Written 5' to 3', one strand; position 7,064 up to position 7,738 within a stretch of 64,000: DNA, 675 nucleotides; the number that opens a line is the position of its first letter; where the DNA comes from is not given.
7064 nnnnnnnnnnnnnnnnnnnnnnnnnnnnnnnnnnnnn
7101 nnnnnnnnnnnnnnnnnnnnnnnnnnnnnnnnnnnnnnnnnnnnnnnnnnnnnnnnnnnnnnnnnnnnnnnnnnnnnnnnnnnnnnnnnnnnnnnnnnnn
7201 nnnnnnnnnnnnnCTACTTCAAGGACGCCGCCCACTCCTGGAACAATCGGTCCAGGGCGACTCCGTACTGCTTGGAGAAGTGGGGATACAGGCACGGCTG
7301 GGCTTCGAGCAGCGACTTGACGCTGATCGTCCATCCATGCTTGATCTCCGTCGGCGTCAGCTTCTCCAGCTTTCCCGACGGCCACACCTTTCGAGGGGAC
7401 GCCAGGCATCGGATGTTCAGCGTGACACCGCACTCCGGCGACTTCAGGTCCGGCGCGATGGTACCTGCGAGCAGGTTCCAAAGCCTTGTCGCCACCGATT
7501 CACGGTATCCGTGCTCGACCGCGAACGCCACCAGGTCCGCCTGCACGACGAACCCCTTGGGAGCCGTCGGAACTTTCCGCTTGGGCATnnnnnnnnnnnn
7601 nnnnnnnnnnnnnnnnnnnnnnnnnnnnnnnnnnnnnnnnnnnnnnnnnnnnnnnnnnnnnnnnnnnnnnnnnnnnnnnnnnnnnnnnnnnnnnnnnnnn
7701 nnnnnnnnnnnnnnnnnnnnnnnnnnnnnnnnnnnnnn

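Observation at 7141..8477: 1.3-kb GC-rich islet encoding a three-member paralogous family of unknown function between the dinB operon and tRNA-Met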

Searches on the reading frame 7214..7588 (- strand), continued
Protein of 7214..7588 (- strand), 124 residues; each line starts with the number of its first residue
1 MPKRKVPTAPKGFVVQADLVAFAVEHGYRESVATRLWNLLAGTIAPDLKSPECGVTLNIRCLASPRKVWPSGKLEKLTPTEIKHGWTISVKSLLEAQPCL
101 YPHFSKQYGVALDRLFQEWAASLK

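Call 73: list_cluster_members(proteins=[P0008, P0009, P0010, P0012, P0014, P0015, P0016, P0019, P0022, P0005])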
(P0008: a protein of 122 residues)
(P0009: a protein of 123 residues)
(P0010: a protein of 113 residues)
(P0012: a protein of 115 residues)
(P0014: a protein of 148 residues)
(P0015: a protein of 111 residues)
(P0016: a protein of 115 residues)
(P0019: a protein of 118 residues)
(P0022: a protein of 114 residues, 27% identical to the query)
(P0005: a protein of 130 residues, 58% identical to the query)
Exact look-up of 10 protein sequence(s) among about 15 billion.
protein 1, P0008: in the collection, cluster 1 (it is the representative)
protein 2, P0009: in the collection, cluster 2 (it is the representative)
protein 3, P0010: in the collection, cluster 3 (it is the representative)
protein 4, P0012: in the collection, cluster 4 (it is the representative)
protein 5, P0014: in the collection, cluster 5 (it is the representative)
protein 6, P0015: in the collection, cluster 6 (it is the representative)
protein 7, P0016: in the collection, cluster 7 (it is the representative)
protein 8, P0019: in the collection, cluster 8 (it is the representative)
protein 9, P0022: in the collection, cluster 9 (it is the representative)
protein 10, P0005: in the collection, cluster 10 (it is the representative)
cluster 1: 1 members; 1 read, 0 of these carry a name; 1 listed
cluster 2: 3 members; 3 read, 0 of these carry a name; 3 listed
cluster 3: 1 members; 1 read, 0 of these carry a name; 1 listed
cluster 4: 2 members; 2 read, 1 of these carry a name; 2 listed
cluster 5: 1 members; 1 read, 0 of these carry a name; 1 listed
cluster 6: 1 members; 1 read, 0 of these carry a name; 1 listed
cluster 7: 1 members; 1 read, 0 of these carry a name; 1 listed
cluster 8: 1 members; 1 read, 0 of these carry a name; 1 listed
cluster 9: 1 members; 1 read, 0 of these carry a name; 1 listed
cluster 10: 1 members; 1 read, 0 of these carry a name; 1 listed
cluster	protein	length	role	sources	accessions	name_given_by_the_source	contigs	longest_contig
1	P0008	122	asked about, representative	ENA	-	-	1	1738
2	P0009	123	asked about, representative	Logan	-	-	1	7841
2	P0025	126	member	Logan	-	-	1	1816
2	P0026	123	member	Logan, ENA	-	-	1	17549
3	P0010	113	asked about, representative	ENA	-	-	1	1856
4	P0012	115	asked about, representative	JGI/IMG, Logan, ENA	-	-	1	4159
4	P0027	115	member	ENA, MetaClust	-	\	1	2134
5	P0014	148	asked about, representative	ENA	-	-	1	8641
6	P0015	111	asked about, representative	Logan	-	-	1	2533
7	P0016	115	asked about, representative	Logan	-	-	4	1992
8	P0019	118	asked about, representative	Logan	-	-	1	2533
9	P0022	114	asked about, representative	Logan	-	-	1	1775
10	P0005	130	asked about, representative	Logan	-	-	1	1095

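Call 74: find_encoding_contigs(protein=P0026, flank=8000, max_places=3)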
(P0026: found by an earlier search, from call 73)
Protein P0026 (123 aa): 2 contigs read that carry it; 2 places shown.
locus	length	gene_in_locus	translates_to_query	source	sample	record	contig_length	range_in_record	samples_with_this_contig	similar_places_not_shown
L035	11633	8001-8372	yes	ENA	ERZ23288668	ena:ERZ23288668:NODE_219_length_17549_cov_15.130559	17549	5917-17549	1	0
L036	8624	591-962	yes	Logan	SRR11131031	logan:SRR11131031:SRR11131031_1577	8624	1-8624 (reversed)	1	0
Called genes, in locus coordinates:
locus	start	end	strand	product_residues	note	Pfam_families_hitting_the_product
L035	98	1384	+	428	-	PF03600:CitMHS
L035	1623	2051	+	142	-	-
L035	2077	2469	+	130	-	-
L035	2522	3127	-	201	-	PF01966:HD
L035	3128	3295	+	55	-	-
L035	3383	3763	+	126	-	PF05973:Gp49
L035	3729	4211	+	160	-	-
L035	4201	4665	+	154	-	-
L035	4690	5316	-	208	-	PF07501:G5, PF12587:DUF3761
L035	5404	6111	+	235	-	PF01844:HNH (weak), PF14279:HNH_5 (weak)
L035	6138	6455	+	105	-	-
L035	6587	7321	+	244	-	PF13588:HSDR_N_2 (weak)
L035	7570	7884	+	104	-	-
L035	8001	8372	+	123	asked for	-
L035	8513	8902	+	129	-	-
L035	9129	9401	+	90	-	-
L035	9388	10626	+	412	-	PF00817:IMS, PF11799:IMS_C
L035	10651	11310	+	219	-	PF07963:N_methyl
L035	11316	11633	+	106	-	?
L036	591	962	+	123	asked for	-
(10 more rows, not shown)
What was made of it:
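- The far side of the tRNA is also variable and in L035 carries HNH, Gp49-like and HSDR_N genes (call 74).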

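Call 75: find_encoding_contigs(protein=P0014, flank=8000, max_places=3)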
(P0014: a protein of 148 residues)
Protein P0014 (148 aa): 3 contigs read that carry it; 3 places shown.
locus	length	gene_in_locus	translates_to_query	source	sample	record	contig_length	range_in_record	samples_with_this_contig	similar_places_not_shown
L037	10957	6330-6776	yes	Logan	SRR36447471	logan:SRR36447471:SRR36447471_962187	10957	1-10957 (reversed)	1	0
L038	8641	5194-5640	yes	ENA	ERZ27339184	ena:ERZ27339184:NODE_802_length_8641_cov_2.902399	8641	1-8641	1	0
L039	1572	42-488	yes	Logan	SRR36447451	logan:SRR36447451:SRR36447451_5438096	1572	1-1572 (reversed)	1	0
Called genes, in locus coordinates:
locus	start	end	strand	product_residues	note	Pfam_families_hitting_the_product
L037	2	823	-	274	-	?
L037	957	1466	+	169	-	-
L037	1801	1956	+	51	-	-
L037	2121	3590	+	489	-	PF05496:RuvB_N, PF06068:TIP49 (faint), PF13191:AAA_16 (faint), PF13177:DNA_pol3_delta2, PF00004:AAA, PF07728:AAA_5 (faint), PF13173:AAA_14 (faint), PF22608:DNAX_ATPase_lid, +2 more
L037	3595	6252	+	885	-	PF00772:DnaB, PF03796:DnaB_C, PF06745:ATPase (weak), PF13481:AAA_25, PF14890:Intein_splicing, PF14528:LAGLIDADG_3, PF03796:DnaB_C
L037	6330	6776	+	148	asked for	-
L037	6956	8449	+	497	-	PF13231:PMT_2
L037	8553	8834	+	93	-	PF02575:YbaB_DNA_bd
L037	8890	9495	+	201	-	PF21176:RecR_HhH, PF01751:Toprim, PF13662:Toprim_4, PF21175:RecR_C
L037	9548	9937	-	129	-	-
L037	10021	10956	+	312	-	?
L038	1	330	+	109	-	?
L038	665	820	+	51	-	-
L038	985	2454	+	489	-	PF05496:RuvB_N, PF06068:TIP49 (faint), PF13191:AAA_16 (faint), PF13177:DNA_pol3_delta2, PF00004:AAA, PF07728:AAA_5 (faint), PF13173:AAA_14 (faint), PF22608:DNAX_ATPase_lid, +1 more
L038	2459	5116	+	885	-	PF00772:DnaB, PF03796:DnaB_C, PF06745:ATPase (weak), PF13481:AAA_25, PF14890:Intein_splicing, PF14528:LAGLIDADG_3, PF03796:DnaB_C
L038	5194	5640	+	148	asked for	-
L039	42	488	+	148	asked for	-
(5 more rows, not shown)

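Call 84: find_encoding_contigs(protein=P0016, flank=5000, max_places=4)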
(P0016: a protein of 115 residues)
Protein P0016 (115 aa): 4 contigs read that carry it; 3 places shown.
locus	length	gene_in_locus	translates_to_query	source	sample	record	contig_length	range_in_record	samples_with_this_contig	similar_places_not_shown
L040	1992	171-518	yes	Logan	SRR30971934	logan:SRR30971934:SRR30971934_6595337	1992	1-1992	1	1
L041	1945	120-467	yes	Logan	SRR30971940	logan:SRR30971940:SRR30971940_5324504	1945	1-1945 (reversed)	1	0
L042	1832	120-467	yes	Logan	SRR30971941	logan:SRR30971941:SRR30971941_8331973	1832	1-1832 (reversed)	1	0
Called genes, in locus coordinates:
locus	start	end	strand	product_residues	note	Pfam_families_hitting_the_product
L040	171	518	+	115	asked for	-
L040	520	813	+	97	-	-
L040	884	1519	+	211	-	-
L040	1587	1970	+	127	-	-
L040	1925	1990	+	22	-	?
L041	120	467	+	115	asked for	-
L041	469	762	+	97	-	-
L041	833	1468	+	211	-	-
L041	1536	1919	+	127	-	-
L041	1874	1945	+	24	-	?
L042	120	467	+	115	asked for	-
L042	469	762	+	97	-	-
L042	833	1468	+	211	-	-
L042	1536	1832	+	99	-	?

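Call 85: find_encoding_contigs(protein=P0015, flank=5000, max_places=3)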
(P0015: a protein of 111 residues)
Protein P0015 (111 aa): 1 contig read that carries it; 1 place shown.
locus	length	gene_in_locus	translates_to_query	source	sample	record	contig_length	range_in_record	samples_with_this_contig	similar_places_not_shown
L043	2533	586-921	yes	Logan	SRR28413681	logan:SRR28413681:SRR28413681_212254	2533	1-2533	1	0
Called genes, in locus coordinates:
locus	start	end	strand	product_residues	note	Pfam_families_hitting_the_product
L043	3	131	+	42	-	?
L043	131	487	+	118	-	-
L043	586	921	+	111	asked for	-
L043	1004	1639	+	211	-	PF23894:LD_SV2 (faint), PF13599:Pentapeptide_4, PF00805:Pentapeptide (weak), PF13599:Pentapeptide_4, PF13576:Pentapeptide_3 (weak)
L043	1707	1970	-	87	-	-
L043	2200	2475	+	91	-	-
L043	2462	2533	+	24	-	?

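Call 86: find_encoding_contigs(protein=P0012, flank=5000, max_places=3)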
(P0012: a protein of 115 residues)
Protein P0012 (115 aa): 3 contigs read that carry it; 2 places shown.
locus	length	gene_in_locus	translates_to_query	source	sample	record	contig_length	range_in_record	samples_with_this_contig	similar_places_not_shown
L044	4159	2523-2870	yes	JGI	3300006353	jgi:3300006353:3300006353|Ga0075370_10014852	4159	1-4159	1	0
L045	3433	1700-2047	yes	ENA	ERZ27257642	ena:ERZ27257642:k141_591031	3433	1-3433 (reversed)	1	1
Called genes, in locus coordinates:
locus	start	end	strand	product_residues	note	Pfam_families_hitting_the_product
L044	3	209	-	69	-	?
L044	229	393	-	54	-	-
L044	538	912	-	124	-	-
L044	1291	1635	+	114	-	-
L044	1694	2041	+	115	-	-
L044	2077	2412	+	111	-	-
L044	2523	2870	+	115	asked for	-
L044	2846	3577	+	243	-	PF23894:LD_SV2 (faint), PF13576:Pentapeptide_3 (faint), PF13599:Pentapeptide_4, PF00805:Pentapeptide (weak), PF13599:Pentapeptide_4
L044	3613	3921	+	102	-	-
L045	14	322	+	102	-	-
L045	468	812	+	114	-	-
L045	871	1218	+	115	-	-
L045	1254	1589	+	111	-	-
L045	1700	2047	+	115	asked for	-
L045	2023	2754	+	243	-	PF23894:LD_SV2 (faint), PF13576:Pentapeptide_3 (faint), PF13599:Pentapeptide_4, PF00805:Pentapeptide (weak), PF13599:Pentapeptide_4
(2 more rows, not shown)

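Call 96: find_related_loci(query=A3, collection=viral_contigs, flank=8000)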
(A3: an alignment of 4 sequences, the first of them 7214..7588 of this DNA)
Query A3 (124 aa) in viral_contigs; peptide patterns used: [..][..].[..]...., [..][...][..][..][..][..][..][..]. (x = any residue, [..] = any of these).
98 stretches matched a pattern, but none encodes a relative of the query by tblastn (E <= 1e-3).

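Call 98: search_dna_similar(query=window:7214-7588:-, collection=phages, mode=protein, max_evalue=0.1)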
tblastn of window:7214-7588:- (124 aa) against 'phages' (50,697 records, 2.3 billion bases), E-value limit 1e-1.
No match.

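Call 99: search_dna_similar(query=window:7214-7588:-, collection=plasmids, mode=protein, max_evalue=0.1)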
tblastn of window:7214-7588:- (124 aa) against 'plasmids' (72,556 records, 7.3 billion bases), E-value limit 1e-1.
No match.

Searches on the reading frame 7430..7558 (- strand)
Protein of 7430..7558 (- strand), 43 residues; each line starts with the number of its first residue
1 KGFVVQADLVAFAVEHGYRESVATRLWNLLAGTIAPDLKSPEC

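Call 117: search_solved_structures(query=A14, max_evalue=10, show_alignments=3)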
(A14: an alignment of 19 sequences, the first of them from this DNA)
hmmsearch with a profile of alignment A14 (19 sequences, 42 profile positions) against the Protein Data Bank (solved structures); distinct sequences matched with E-value up to 10: 5.
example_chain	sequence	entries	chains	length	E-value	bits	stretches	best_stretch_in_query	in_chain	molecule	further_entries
1r5m_A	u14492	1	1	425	0.21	14.5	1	19-38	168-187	SIR4-interacting protein SIF2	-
9qbp_B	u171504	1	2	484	0.3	14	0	20-38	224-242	Protein argonaute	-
1wy5_A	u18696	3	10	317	0.45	13.4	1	3-25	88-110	Hypothetical UPF0072 protein AQ_1887 | tRNA(Ile)-lysidine synthase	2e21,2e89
9qbl_B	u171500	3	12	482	1.1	12.2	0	21-38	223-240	Protein argonaute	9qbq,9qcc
8sgx_S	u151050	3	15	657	1.7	11.6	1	5-19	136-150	propionyl-CoA carboxylase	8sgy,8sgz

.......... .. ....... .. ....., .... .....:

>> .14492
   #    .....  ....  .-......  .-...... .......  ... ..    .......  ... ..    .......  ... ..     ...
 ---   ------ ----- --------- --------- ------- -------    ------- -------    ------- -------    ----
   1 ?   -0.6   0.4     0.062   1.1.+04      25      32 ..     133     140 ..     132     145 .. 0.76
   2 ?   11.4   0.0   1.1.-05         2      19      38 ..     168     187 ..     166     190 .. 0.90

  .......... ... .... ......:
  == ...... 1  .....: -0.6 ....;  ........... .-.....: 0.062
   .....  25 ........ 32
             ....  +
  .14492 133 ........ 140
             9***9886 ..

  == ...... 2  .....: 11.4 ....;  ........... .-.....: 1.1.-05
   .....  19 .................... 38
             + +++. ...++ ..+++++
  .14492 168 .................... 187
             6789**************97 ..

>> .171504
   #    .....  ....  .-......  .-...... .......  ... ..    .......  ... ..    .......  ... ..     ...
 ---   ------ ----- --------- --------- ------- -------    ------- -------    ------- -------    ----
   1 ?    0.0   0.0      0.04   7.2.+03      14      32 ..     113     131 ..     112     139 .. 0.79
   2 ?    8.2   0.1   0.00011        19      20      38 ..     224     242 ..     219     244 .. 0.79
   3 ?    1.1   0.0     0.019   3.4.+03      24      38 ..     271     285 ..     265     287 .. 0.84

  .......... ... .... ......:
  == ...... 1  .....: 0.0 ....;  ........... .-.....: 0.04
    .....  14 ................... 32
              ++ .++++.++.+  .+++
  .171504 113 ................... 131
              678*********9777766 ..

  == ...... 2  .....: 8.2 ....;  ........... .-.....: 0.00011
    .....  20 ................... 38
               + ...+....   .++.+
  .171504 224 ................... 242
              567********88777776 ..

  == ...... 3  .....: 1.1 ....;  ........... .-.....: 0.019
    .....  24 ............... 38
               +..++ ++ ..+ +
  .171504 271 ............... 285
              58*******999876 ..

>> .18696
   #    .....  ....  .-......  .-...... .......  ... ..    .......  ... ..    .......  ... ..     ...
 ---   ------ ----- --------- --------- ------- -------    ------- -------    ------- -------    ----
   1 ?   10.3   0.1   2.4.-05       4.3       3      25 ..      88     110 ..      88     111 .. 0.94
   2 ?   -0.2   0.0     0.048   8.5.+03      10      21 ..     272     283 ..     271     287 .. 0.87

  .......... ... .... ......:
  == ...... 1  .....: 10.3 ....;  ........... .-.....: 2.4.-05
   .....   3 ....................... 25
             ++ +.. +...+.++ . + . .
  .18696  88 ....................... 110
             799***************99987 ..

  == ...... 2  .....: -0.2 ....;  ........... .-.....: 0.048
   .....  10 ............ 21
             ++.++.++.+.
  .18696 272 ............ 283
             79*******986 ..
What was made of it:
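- Tried and rejected: HTH test with an N-terminal-module profile against PDB sequences gave only noise (call 117).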
